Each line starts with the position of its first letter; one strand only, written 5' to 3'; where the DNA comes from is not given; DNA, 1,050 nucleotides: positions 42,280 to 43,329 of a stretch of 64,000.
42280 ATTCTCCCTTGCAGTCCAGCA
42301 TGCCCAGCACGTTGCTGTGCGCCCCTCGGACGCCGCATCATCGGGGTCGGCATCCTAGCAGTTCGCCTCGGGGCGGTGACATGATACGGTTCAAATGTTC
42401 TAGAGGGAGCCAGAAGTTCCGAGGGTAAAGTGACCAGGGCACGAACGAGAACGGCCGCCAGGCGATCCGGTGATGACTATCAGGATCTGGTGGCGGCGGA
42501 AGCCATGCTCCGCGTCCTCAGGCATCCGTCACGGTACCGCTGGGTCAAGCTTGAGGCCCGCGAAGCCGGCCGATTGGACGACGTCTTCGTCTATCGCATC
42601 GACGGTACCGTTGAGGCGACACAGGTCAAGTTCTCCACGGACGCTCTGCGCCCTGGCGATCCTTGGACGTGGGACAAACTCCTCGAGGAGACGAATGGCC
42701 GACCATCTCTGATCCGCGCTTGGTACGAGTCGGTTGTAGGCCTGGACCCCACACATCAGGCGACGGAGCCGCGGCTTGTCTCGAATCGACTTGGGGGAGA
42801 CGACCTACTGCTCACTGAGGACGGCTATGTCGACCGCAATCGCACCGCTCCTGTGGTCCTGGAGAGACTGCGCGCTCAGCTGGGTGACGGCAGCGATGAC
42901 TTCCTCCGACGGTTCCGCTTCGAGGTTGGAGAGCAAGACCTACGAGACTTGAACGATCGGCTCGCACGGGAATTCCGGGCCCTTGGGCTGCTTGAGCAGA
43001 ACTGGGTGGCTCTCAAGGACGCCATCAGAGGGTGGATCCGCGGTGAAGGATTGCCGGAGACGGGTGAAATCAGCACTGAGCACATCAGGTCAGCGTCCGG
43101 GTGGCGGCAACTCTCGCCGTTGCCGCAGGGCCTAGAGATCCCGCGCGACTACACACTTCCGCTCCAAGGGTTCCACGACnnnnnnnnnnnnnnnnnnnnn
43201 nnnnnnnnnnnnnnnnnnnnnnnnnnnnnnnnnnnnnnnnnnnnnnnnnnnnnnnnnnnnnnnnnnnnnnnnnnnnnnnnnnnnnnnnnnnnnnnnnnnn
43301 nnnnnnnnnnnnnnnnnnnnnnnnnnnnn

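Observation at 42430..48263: Avs-like STAND NTPase with Cap4/DUF4297-type nuclease head, coupled to an unknown 486-aa partner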

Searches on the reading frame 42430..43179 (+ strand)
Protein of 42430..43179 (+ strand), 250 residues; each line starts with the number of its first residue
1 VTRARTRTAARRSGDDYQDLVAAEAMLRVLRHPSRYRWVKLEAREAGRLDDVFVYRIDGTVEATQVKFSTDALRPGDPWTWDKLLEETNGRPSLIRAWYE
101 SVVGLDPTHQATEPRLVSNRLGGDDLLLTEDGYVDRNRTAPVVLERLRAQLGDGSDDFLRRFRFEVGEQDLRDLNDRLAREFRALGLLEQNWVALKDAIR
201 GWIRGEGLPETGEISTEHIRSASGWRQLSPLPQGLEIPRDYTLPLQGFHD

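Call 25: search_solved_structures(query=A3, max_evalue=1, show_alignments=3)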
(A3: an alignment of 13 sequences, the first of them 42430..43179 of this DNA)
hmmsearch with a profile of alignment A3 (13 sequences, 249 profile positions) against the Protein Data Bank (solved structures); distinct sequences matched with E-value up to 1: 1.
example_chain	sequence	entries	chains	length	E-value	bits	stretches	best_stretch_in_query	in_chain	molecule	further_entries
9n00_A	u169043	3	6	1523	0.0016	21.1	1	13-92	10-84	AAA family ATPase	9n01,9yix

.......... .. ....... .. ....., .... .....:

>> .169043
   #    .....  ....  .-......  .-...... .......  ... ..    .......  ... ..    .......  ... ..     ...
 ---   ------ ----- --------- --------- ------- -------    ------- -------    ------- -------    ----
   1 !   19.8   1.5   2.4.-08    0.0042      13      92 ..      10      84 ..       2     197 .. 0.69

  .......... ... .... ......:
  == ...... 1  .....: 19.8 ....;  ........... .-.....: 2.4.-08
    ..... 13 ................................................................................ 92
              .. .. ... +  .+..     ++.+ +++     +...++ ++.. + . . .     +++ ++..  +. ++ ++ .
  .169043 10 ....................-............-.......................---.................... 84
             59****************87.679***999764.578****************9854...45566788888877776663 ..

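Call 73: search_protein_families(library=pfam, alignment_id=A3, max_evalue=1)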
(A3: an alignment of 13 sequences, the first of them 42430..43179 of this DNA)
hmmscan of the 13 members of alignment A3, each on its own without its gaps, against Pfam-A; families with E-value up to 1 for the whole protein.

A. member 1, window:42430-43179:+ (250 aa): 2 families
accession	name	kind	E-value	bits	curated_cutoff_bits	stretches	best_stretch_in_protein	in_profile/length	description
PF14130.12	Cap4_nuclease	-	0.042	14.5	26.2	1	16-120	11-103/200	Cap4, dsDNA endonuclease domain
PF19043.5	CBP66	-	0.26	10.8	27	1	22-94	42-114/403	Nuclear cap binding complex subunit CBP66 C-terminal region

B. families by the number of members that match (of 13 scanned): 8 families
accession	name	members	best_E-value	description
PF14130.12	Cap4_nuclease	11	5.1e-07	Cap4, dsDNA endonuclease domain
PF23424.1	DUF7112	2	0.018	Family of unknown function (DUF7112)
PF08125.19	Mannitol_dh_C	1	0.11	Mannitol dehydrogenase C-terminal domain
PF00717.28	Peptidase_S24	1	0.14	Peptidase S24-like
PF13522.11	GATase_6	1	0.15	Glutamine amidotransferase domain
PF24731.1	DUF7683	1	0.19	Domain of unknown function (DUF7683)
PF13455.12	MUG113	1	0.23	Meiotically up-regulated gene 113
PF19043.5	CBP66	1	0.26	Nuclear cap binding complex subunit CBP66 C-terminal region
